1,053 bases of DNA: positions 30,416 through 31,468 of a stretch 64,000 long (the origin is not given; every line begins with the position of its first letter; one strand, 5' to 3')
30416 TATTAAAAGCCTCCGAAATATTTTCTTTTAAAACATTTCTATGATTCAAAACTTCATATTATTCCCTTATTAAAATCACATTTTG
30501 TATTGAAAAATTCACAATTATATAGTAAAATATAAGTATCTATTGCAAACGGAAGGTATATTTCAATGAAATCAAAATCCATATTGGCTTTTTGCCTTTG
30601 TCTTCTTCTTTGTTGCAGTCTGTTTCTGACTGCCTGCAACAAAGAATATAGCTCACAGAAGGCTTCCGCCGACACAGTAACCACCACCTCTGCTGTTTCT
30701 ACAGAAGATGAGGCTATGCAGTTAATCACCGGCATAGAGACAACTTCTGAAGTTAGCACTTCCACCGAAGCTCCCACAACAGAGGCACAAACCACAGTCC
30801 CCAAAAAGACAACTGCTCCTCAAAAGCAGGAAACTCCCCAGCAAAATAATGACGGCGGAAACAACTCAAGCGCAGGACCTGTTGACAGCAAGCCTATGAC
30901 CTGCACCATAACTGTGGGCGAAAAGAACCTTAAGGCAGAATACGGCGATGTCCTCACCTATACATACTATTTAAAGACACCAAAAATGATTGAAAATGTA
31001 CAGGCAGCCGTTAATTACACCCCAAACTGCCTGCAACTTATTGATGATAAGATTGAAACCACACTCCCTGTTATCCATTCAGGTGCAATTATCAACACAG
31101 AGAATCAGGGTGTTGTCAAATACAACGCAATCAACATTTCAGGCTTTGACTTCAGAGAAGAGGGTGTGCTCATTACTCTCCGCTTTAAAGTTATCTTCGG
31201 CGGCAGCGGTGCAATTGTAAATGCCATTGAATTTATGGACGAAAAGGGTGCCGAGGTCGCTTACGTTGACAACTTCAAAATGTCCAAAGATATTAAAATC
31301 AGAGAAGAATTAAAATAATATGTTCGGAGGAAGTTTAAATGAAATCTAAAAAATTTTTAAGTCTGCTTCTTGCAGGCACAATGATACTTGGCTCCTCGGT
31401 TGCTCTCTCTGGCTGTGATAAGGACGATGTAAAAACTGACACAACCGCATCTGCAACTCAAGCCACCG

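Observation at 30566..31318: Lipoprotein-anchored cohesin: a possible new way to tether an amylosome-like complex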

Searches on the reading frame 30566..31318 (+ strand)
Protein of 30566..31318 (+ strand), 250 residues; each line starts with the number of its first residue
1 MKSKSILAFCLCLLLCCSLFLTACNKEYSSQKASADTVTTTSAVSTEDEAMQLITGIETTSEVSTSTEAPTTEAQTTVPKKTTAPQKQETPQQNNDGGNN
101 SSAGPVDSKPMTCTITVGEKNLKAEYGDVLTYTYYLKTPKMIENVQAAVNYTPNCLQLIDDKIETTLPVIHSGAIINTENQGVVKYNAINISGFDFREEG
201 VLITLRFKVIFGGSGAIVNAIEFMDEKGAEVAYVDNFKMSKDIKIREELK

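Call 3: search_protein_families(library=pfam, proteins=[window:30566-31315:+], max_evalue=1)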
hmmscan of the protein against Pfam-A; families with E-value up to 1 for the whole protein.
window:30566-31315:+ (250 aa): 4 families
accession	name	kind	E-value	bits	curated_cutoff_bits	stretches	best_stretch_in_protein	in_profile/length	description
PF21550.3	MTIP_N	-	0.14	13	27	1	119-137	46-64/71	Myosin A tail domain interacting protein, N-terminal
PF22251.1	PFF1_TM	-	0.16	11.9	32.3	1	5-101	101-196/300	Vacuolar membrane protease, transmembrane domain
PF25728.1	US29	-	0.29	10.5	27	1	40-94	39-93/324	Cytomegalovirus US29 protein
PF01456.22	Mucin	-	0.32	11.4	34.7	1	4-95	4-96/143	Mucin-like glycoprotein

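Call 4: search_protein_families(library=ncbifam, proteins=[window:30566-31315:+], max_evalue=1)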
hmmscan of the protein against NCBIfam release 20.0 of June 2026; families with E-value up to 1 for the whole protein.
window:30566-31315:+ (250 aa): 8 families
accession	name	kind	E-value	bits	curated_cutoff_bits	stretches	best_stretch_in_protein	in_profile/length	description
NF051433.1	ArfC_sunset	exception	0.0039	17.8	100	1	6-91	10-99/160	channel accessory protein ArfC, sunset domain variant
NF008871.0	PRK11907.1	equivalog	0.02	13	1266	1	20-100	12-94/814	bifunctional 2',3'-cyclic-nucleotide 2'-phosphodiesterase/3'-nucleotidase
TIGR04420.1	Sec_Non_Glob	hypoth_equivalog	0.034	13.9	90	1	4-135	2-137/243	SRP-less Sec system protein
NF041057.1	Rcas_1661_fam_Se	equivalog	0.051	13.1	190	1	14-82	2-72/247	Rcas_1661 family thioredoxin-like (seleno)lipoprotein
NF051862.1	BT4005_BT4719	subfamily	0.081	12.7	60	1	4-52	3-49/211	NigD1/NigD2 family lipoprotein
NF033894.1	Eex_IncN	subfamily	0.11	12.5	33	1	11-36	6-31/65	EexN family lipoprotein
NF009600.0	PRK13042.1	equivalog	0.18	11.3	485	1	35-137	20-112/291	superantigen-like protein SSL4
NF053819.1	EF0750_LPXTG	subfamily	0.51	10.9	47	0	1-92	1-75/105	EF2685/EF0750 family sortase-dependent surface protein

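Call 5: search_solved_structures(query=window:30566-31315:+, max_evalue=10, show_alignments=3)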
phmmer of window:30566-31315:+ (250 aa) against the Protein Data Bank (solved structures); distinct sequences matched with E-value up to 10: 6.
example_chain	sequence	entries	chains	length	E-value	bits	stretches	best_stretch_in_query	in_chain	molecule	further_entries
5g5d_A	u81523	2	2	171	0.4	13.3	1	121-187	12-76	CELLULOSOME ANCHORING PROTEIN COHESIN REGION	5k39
2yxd_A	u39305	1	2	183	0.87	12.2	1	173-234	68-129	Probable cobalt-precorrin-6Y C(15)-methyltransferase [decarboxylating]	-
6urg_C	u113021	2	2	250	3.5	10.2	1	72-120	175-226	Cleavage and polyadenylation specificity factor subunit 4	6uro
9oxe_C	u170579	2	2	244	3.8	10.1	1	72-120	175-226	Isoform 2 of Cleavage and polyadenylation specificity factor subunit 4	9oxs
6dnh_C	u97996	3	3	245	3.8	10.1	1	72-120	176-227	Cleavage and polyadenylation specificity factor subunit 4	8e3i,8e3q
4qvr_A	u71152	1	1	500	9.6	8.8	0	31-129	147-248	Uncharacterized hypothetical protein FTT_1539c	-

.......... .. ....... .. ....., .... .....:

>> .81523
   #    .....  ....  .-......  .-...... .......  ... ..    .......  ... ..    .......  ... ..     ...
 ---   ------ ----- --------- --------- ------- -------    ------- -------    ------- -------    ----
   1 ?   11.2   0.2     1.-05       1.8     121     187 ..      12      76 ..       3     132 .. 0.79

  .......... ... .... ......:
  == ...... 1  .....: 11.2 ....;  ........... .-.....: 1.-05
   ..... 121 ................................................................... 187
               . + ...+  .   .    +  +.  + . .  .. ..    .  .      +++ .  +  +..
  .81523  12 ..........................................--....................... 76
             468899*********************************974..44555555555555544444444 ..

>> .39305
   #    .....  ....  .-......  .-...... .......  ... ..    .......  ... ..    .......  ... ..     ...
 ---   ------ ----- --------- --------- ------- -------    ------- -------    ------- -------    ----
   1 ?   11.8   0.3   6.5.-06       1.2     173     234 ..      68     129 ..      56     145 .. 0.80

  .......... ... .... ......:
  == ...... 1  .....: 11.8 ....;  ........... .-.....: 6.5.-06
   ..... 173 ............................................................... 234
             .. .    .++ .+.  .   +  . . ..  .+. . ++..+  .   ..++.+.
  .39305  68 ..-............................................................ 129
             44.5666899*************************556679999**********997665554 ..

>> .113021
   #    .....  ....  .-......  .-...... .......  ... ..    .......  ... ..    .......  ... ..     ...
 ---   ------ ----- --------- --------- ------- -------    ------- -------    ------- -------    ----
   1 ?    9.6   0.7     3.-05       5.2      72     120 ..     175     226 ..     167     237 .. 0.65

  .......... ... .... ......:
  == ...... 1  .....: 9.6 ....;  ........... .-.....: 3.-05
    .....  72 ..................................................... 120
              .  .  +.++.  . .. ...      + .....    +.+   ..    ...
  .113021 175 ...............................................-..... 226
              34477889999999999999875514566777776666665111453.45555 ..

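Call 6: find_homologous_proteins(query=window:30566-31315:+, max_evalue=0.001)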
Query window:30566-31315:+ (250 aa): 14 proteins with E <= 0.001 among 318 candidates.
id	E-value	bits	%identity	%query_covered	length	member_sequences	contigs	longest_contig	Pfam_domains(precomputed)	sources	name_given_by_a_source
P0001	2.5e-154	529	98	100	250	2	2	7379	-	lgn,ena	-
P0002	3.0e-105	369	68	100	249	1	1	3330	-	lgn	-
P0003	1.3e-93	331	63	100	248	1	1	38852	-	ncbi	-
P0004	4.0e-84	300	58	100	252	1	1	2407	-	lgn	-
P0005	2.3e-73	264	53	100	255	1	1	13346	-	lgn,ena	-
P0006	1.5e-56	209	44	100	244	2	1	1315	-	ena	-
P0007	1.3e-55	206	45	100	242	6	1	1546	-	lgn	-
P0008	1.1e-47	180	43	100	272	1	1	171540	-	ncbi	-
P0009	1.4e-47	180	41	100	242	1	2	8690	PF00963.25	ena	-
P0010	2.5e-38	150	38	100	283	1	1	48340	-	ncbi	-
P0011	5.3e-38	149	38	100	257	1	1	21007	-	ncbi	ncbi:MAG: hypothetical protein ACI4GZ_06400 [Ruminococcus sp.]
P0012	2.4e-35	140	38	100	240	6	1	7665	-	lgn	-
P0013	7.5e-32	129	38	98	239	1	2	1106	PF00963.25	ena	-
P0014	4.9e-24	103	38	82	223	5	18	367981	-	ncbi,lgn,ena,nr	ncbi:MAG: hypothetical protein IJD93_00325 [Ruminococcus sp.]|nr:hypothetical protein [Ruminococcus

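Call 8: search_solved_structures(query=A1, max_evalue=10, show_alignments=3)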
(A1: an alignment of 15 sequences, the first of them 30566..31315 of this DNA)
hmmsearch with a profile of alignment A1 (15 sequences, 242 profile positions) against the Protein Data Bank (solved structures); distinct sequences matched with E-value up to 10: 11.
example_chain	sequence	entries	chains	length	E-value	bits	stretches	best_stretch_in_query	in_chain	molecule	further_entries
7urp_A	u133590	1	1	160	6e-07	32.6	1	110-210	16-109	Ribonucleases G and E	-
5g5d_A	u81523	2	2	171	0.0054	19.6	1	105-208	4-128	CELLULOSOME ANCHORING PROTEIN COHESIN REGION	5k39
7kj7_B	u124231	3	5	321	0.0076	19.2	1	67-113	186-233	Surface protein P12p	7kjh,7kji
6tad_A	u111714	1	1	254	0.8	12.5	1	8-51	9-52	SLT domain-containing protein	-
6ta9_A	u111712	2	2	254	0.81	12.5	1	8-51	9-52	SLT domain-containing protein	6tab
6taf_A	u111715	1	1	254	0.81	12.5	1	8-51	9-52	SLT domain-containing protein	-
6e5f_A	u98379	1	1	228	1.7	11.5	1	14-64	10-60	Lipid binding protein LpqN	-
6e5d_A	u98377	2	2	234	1.7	11.5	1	14-64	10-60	Lipid binding protein LpqN | Probable conserved lipoprotein LpqN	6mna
4cd4_A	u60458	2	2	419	2.5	10.9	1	2-59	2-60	ENDO-1,4-BETA MANNANASE, PUTATIVE, MAN26C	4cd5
8wql_EF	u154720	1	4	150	3.4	10.5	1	25-99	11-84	LPP2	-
6hiv_BB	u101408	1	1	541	6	9.7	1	31-105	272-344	mL68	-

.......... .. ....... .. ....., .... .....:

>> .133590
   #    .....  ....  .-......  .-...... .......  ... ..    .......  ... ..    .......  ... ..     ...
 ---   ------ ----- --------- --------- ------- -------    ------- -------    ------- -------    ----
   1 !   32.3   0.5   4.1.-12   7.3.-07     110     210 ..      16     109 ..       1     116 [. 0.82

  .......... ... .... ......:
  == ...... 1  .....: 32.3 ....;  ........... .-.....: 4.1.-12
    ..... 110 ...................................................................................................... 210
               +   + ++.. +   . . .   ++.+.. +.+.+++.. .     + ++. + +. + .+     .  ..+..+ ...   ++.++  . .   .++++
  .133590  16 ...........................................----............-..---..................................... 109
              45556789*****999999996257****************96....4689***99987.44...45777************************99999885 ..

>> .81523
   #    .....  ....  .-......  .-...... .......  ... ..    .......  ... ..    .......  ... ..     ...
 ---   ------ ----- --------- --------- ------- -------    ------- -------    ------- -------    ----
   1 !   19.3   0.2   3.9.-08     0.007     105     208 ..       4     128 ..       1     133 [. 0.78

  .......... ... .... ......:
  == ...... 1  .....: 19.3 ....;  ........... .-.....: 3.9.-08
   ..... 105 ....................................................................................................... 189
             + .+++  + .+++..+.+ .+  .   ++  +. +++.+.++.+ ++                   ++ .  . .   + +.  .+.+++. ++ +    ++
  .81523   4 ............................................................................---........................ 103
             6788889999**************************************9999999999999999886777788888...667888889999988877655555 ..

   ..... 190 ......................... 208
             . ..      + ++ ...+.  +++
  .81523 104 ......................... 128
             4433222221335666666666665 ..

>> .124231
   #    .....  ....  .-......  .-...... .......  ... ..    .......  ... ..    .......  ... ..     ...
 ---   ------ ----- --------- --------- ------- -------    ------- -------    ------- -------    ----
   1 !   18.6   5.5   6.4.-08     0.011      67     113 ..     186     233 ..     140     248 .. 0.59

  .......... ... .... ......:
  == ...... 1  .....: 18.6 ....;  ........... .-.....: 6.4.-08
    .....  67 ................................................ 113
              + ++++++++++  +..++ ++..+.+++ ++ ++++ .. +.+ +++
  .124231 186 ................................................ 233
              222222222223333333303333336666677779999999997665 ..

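Call 9: search_protein_families(library=pfam, alignment_id=A1, max_evalue=1)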
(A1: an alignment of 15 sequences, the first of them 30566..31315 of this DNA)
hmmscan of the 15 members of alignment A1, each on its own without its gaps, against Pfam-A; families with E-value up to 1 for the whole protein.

A. member 1, window:30566-31315:+ (250 aa): 4 families
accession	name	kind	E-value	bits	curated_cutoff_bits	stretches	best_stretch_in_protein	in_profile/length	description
PF21550.3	MTIP_N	-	0.14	13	27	1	119-137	46-64/71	Myosin A tail domain interacting protein, N-terminal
PF22251.1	PFF1_TM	-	0.16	11.9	32.3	1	5-101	101-196/300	Vacuolar membrane protease, transmembrane domain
PF25728.1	US29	-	0.29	10.5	27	1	40-94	39-93/324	Cytomegalovirus US29 protein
PF01456.22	Mucin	-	0.32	11.4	34.7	1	4-95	4-96/143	Mucin-like glycoprotein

B. families by the number of members that match (of 15 scanned): 38 families (the first 25 are shown)
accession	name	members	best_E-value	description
PF22251.1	PFF1_TM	9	0.0042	Vacuolar membrane protease, transmembrane domain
PF01456.22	Mucin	5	0.2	Mucin-like glycoprotein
PF21827.1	New_glue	4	0.00018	New glue protein family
PF06333.17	Med13_C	4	0.013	Mediator complex subunit 13 C-terminal domain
PF00963.24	Cohesin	2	3.9e-08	Cohesin domain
PF01080.22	Presenilin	2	0.079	Presenilin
PF21550.3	MTIP_N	2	0.14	Myosin A tail domain interacting protein, N-terminal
PF25728.1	US29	2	0.29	Cytomegalovirus US29 protein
PF12114.14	Period_C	1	0.01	Period circadian-like, C-terminal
PF25706.1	HCMV_UL116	1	0.012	Human cytomegalovirus UL116 protein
PF07117.17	DUF1373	1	0.014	Protein of unknown function (DUF1373)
PF15069.11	FAM163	1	0.019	FAM163 family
PF08750.16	CNP1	1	0.019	CNP1-like family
PF16480.10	DUF5057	1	0.027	Domain of unknown function (DUF5057)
PF00335.26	Tetraspanin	1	0.039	Tetraspanin family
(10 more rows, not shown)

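Call 21: predict_structure(alignment_id=A1)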
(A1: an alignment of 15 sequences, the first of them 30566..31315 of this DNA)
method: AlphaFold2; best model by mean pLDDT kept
length: 250 residues; sequences in the alignment: 15
mean_pLDDT: 71.5   pTM: 0.56
mean pLDDT of the five models: 71.5, 69.9, 69.6, 68.4, 67.8
residues with pLDDT >= 90: 122; 70-90: 19; 50-70: 25; < 50: 84
segments of 3 or more residues with pLDDT < 50: 25-95, 97-105
pLDDT, mean of each block of 10 residues (from residue 1): 54 54 46 33 32 37 36 36 39 43 53 93 95 97 97 95 97 95 97 96 98 94 90 89 94
secondary structure, 60 per line:
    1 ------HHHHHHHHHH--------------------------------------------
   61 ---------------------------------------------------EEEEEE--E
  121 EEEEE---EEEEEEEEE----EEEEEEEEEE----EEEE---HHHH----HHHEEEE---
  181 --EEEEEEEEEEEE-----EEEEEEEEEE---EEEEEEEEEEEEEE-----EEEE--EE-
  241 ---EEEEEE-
elements in order: H7-16 E112-117 E120-125 E129-137 E142-151 E156-159 H163-166 E174-177 E183-194 E200-209 E213-226 E232-235 E244-249

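Call 24: fold_search(model_id=the predicted structure, library=pdb)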
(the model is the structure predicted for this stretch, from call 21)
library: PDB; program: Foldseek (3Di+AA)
matches with E <= 10: 365; with E <= 0.001: 34
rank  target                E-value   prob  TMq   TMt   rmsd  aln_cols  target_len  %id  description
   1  7urp                  3.4e-09  1.00  0.46  0.69   3.3       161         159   20  Second cohesin module from Sca5 of Ruminococcus bromii (released 2023-05-03)
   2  7uvg                  6.0e-07  1.00  0.47  0.68   3.3       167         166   16  First cohesin of Sca5 from Ruminococcus bromii (released 2023-05-03)
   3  5nrm_A                2.1e-05  1.00  0.36  0.60   7.4       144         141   17  Crystal structure of the sixth cohesin from Acetivibrio cellulolyticus' scaffoldin B in complex with Cel5 dockerin S51 (released 2018-01-31)
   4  5nrk_A                4.2e-05  1.00  0.37  0.60   8.0       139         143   17  Crystal structure of the sixth cohesin from Acetivibrio cellulolyticus' scaffoldin B in complex with Cel5 dockerin S15 (released 2018-01-31)
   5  6kge_A                4.2e-05  1.00  0.31  0.52   8.1       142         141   13  Crystal structure of CaDoc0917(R16D)-CaCohA2 complex at pH 5.5 (released 2020-07-08)
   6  6kgf_C                4.2e-05  1.00  0.31  0.50  10.3       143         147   11  Crystal structure of CaDoc0917(R16D)-CaCohA2 complex at pH 8.2 (released 2020-07-08)
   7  6kgf_A                5.9e-05  1.00  0.37  0.61   5.5       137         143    9  Crystal structure of CaDoc0917(R16D)-CaCohA2 complex at pH 8.2 (released 2020-07-08)
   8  6kgd_A                6.9e-05  1.00  0.36  0.58   5.7       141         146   10  Crystal structure of CaDoc0917(R49D)-CaCohA2 complex at pH 8.0 (released 2020-07-08)
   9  6kgc_A                7.7e-05  1.00  0.36  0.59   5.5       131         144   10  Crystal structure of CaDoc0917(R49D)-CaCohA2 complex at pH 5.4 (released 2020-07-08)
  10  5k39_A                7.7e-05  1.00  0.33  0.47   7.5       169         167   16  THE TYPE II COHESIN DOCKERIN COMPLEX FROM CLOSTRIDIUM THERMOCELLUM (released 2017-03-29)
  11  2ccl_A                1.6e-04  1.00  0.37  0.59   4.9       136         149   15  THE S45A, T46A MUTANT OF THE TYPE I COHESIN-DOCKERIN COMPLEX FROM THE CELLULOSOME OF CLOSTRIDIUM THERMOCELLUM (released 2007-02-13)
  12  4fl4_C                1.7e-04  1.00  0.35  0.29   7.5       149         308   15  Scaffoldin conformation and dynamics revealed by a ternary complex from the Clostridium thermocellum cellulosome (released 2012-06-27)
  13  4dh2_C                1.9e-04  1.00  0.37  0.56   6.4       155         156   12  Crystal structure of Coh-OlpC(Cthe_0452)-Doc435(Cthe_0435) complex: A novel type I Cohesin-Dockerin complex from Clost (released 2012-11-28)
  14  4dh2_A                1.9e-04  1.00  0.34  0.52   9.1       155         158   11  Crystal structure of Coh-OlpC(Cthe_0452)-Doc435(Cthe_0435) complex: A novel type I Cohesin-Dockerin complex from Clost (released 2012-11-28)
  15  5g5d_A                1.9e-04  1.00  0.34  0.50   6.3       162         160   15  Crystal Structure of the CohScaC2-XDocCipA type II complex from Clostridium thermocellum (released 2017-04-05)
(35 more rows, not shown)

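Call 25: find_related_loci(query=A1, collection=genome_contigs, flank=8000)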
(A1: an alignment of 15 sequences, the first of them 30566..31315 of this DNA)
Query A1 (250 aa) in genome_contigs; peptide patterns used: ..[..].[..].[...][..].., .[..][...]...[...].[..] (x = any residue, [..] = any of these).
103 stretches matched a pattern; 24 encode a relative of the query (tblastn E <= 1e-3); 23 distinct loci.
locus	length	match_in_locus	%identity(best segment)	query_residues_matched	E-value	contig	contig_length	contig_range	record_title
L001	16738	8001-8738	63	1-250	7e-103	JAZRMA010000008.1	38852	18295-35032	MAG: Ruminococcus sp. isolate T1900045429_YK20190120.MAGScoT_cleanbin_000007 SGB_7083_k141_276808, whole genome shotgun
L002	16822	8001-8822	39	1-249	2e-49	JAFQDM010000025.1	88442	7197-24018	MAG: Ruminococcus sp. isolate RGIG1720 Goat_Cecum-2__c571513, whole genome shotgun sequence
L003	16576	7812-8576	38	1-250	4e-45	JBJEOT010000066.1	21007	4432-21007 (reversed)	MAG: Ruminococcus sp. isolate PUUB52_bin.008 NODE_672_length_21007_cov_7.944683, whole genome shotgun sequence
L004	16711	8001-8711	39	1-249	2e-44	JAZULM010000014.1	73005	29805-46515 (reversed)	MAG: Ruminococcus sp. isolate T1900044910_TS20190376.MAGScoT_cleanbin_000003 SGB_3312_k141_1218894, whole genome shotgun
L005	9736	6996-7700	39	1-249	9e-44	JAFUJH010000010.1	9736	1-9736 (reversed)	MAG: Ruminococcus sp. isolate RGIG4546 Roe_deer_Rectum-2__c46029, whole genome shotgun sequence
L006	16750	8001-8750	38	2-249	1e-43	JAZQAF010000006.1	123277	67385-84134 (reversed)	MAG: Ruminococcus sp. isolate T1900044643_TS20190109.MAGScoT_cleanbin_000006 SGB_1300_k141_345494, whole genome shotgun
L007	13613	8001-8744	35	1-250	6e-40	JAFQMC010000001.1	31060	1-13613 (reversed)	MAG: Clostridia bacterium isolate RGIG1944 Goat_Cecum.Co__c87133, whole genome shotgun sequence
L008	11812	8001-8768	38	1-249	3e-43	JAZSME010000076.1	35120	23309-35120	MAG: Ruminococcus sp. isolate T1900044555_TS20190021.MAGScoT_cleanbin_000049 SGB_293_k141_2944151, whole genome shotgun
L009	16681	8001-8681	34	1-249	1e-34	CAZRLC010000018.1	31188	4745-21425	MAG TPA_asm: uncultured Ruminococcus sp. isolate SRP315200_co1_369 genome assembly, contig: NODE_2075_length_31188_cov_1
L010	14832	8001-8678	34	1-250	2e-33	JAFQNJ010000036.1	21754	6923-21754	MAG: Ruminococcus sp. isolate RGIG1977 Goat_Cecum.Co__c1857084, whole genome shotgun sequence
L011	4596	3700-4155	42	92-247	2e-32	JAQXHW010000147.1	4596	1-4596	MAG: Oscillospiraceae bacterium isolate SUG1209 k141_2315364, whole genome shotgun sequence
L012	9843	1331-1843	44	79-249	5e-32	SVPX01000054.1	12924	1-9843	MAG: Oscillospiraceae bacterium isolate SIG602 NODE_81317_length_12924_cov_1.416426, whole genome shotgun sequence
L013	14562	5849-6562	35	1-249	6e-32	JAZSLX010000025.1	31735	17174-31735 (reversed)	MAG: Ruminococcus sp. isolate T1900044556_TS20190022.MAGScoT_cleanbin_000030 SGB_303_k141_55707, whole genome shotgun se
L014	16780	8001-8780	31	1-250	1e-31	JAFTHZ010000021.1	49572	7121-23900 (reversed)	MAG: Ruminococcus sp. isolate RGIG3836 Roe_deer_Cecum-1__c319723, whole genome shotgun sequence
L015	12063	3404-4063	34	22-247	2e-29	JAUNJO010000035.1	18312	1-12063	MAG: Eubacteriales bacterium isolate S2A_St_36 NODE_904_length_18312_cov_14.639864, whole genome shotgun sequence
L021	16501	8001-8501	35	34-226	1e-17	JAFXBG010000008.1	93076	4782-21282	MAG: Clostridia bacterium isolate RGIG6258 Sheep_Rectum-2__c400800, whole genome shotgun sequence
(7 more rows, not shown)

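Call 49: find_encoding_contigs(protein=window:30566-31318:+, flank=3000, max_places=4)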
Protein window:30566-31318:+ (250 aa): 24 contigs read that carry it; 1 place shown.
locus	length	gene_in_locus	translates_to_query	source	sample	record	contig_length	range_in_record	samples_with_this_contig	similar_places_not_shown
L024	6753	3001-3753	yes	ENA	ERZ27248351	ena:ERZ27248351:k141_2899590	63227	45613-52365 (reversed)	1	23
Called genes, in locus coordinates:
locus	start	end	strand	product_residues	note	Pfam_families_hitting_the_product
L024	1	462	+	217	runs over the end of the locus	PF01381:HTH_3, PF12844:HTH_19, PF13560:HTH_31 (weak)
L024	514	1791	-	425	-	PF02646:RmuC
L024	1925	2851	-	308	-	PF00575:S1, PF23459:S1_RRP5 (faint)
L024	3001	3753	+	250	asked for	-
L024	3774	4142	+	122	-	-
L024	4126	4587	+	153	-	PF00160:Pro_isomerase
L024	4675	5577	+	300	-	PF00160:Pro_isomerase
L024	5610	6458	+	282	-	PF12710:HAD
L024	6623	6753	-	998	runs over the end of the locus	PF00128:Alpha-amylase, PF16738:CBM26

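Call 61: search_protein_families(library=pfam, proteins=[L021:7464-8825:+, L021:10008-11243:+, L021:11542-12843:+, L021:12938-13693:+, L021:9056-9826:+], max_evalue=0.01)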
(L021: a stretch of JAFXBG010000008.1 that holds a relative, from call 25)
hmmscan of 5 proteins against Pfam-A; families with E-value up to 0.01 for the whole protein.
L021:7464-8825:+ (454 aa): 1 family
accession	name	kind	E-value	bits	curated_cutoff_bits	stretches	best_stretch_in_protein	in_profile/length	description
PF16738.10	CBM26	-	1.9e-12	47.6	28.1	1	34-96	1-67/70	Starch-binding module 26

L021:10008-11243:+ (412 aa): 0 families

L021:11542-12843:+ (434 aa): 2 families
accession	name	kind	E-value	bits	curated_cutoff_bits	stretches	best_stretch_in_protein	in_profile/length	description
PF16738.10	CBM26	-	1.1e-05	25.9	28.1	1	31-106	1-68/70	Starch-binding module 26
PF00963.24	Cohesin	-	0.00012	22.8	24.1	1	268-349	22-113/139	Cohesin domain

L021:12938-13693:+ (252 aa): 0 families

L021:9056-9826:+ (257 aa): 1 family
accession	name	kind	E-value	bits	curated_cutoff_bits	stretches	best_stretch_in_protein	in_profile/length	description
PF00963.24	Cohesin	-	8.1e-11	42.7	24.1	1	30-128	2-108/139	Cohesin domain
